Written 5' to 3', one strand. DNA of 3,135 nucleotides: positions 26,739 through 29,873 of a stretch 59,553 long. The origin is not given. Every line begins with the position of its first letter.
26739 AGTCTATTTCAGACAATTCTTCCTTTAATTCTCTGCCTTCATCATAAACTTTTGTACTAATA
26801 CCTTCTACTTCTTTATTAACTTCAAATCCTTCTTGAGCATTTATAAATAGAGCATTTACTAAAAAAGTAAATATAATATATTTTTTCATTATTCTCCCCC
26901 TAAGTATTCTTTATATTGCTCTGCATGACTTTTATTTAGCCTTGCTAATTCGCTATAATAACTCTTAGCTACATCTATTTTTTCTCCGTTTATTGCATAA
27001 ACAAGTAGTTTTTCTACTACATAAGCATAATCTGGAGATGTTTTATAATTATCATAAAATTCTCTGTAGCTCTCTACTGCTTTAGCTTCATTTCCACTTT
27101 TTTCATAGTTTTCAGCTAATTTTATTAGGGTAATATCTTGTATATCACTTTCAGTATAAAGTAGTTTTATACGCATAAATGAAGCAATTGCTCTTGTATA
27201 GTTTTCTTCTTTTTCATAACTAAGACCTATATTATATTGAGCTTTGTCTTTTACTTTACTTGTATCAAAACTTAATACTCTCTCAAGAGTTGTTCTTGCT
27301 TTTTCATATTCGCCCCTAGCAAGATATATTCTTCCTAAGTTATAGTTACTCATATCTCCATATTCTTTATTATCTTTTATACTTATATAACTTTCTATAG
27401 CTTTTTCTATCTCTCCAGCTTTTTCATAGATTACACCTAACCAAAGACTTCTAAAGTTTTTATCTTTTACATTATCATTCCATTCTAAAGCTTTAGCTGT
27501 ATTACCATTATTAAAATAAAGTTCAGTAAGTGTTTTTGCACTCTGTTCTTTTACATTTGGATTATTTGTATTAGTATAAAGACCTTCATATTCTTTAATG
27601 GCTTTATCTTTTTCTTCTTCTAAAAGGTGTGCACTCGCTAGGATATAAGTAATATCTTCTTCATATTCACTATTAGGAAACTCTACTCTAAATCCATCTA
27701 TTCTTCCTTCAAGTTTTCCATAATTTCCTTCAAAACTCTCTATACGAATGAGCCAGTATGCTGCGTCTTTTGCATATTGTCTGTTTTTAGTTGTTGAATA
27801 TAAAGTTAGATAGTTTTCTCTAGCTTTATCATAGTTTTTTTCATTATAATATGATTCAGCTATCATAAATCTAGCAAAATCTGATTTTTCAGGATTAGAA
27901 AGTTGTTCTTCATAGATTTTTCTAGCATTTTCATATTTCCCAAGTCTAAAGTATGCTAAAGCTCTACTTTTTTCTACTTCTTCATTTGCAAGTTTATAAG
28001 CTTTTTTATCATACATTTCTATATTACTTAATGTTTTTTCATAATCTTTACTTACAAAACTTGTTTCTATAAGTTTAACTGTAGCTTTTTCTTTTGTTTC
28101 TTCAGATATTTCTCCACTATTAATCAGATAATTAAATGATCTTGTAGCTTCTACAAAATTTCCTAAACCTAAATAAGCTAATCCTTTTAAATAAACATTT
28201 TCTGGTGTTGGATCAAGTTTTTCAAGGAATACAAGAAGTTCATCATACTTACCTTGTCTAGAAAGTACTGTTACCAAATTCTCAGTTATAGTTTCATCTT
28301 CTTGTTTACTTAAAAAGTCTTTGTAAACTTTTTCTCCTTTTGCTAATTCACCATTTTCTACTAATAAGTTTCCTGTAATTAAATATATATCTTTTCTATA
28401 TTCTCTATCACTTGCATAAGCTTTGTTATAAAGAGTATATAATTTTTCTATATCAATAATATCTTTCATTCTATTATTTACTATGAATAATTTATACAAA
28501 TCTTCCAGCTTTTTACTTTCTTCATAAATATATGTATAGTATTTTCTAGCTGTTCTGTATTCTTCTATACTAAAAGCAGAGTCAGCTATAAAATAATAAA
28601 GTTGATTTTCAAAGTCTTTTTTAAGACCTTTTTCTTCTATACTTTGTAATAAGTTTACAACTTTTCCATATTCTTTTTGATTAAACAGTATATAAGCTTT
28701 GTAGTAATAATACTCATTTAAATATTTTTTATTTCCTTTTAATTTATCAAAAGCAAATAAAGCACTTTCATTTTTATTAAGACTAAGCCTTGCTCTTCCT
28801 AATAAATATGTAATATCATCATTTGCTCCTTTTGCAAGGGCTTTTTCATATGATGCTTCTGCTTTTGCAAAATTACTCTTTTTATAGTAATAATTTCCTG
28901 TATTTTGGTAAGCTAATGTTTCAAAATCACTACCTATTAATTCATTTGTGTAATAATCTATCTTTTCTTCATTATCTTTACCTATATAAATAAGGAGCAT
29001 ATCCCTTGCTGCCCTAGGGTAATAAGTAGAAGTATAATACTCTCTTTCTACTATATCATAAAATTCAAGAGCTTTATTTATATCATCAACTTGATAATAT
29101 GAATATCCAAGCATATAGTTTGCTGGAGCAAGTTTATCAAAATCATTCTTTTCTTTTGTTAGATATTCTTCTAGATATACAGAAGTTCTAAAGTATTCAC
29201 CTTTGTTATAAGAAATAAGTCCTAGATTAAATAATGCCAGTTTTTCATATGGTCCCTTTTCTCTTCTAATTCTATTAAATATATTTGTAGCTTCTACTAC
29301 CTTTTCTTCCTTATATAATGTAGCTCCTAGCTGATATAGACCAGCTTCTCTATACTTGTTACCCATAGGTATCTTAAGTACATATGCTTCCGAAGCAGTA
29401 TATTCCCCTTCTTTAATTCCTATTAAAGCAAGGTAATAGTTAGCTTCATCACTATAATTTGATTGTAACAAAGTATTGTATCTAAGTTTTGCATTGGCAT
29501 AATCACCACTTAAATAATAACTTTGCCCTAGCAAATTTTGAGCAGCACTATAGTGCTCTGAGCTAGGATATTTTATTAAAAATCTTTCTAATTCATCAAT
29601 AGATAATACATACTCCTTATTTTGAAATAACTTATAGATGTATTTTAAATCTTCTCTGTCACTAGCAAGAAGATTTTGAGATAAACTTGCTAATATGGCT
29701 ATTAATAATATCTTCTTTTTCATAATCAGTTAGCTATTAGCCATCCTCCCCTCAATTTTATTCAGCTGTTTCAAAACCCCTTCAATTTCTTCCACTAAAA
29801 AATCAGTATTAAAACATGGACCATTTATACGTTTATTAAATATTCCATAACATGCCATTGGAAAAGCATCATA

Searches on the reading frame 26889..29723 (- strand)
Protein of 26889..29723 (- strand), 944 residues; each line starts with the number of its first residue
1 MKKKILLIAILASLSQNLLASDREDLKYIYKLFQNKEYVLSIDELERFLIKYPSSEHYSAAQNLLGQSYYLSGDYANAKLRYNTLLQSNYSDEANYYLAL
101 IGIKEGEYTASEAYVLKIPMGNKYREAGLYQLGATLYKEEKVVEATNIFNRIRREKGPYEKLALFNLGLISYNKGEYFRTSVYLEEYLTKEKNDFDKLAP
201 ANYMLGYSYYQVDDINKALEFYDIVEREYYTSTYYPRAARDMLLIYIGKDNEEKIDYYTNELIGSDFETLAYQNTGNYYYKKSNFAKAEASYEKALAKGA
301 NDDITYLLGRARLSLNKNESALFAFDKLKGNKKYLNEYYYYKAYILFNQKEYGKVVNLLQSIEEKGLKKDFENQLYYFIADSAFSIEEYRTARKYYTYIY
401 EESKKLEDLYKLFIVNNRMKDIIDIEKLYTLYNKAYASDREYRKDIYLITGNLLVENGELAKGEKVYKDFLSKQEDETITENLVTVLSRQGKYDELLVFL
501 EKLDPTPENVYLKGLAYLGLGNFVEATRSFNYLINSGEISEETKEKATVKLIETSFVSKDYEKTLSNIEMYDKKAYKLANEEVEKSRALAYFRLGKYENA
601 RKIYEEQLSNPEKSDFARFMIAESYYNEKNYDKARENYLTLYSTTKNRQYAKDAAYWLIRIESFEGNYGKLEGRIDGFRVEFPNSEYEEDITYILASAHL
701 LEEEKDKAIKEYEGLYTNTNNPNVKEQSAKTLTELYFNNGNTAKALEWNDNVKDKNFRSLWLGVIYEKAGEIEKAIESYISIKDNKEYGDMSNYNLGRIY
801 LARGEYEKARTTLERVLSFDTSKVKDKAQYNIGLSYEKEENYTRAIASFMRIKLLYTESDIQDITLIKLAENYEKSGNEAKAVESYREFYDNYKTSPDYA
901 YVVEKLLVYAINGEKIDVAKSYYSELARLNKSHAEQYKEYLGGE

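Call 38: search_protein_families(library=pfam, proteins=[window:26889-29723:-], max_evalue=0.00001)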
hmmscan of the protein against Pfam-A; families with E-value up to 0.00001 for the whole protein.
window:26889-29723:- (944 aa): 14 families
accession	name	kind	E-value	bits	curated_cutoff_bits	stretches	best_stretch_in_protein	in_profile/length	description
PF07719.23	TPR_2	-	1.4e-31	106.4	27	0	794-820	5-31/34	Tetratricopeptide repeat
PF13432.12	TPR_16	-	7.2e-29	100.3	32.7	0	276-328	4-57/65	Tetratricopeptide repeat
PF13428.12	TPR_14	-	7.2e-23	79.2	23.5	0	586-622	6-42/44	Tetratricopeptide repeat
PF00515.34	TPR_1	-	7.3e-23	79.8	27.8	0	271-297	3-29/34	Tetratricopeptide repeat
PF13174.12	TPR_6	-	3.6e-22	77.9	26.3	0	794-817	4-27/33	Tetratricopeptide repeat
PF13424.12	TPR_12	-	9.8e-20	71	30.1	0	828-894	5-76/77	Tetratricopeptide repeat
PF13181.12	TPR_8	-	5.1e-18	64.1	25.7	0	793-820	4-31/34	Tetratricopeptide repeat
PF12895.13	ANAPC3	-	9.8e-18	64.7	27.2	0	577-638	19-79/82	Anaphase-promoting complex, cyclosome, subunit 3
PF14559.12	TPR_19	-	9e-15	55.2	25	0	793-818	28-53/68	Tetratricopeptide repeat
PF09976.15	TPR_21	-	9.9e-15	55.2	25.5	0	675-779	62-169/193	Tetratricopeptide repeat-like domain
PF13176.12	TPR_7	-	3.4e-11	42.7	27.9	0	794-817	3-26/36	Tetratricopeptide repeat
PF07721.20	TPR_4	-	2.4e-07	31.2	27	0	794-815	5-26/26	Tetratricopeptide repeat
PF23300.3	HEAT_Nup120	-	1.2e-06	28.9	29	0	486-533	5-52/170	Nucleoporin Nup120, HEAT repeats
PF13371.12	TPR_9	-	4.9e-06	26.9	35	0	507-536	29-58/73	Tetratricopeptide repeat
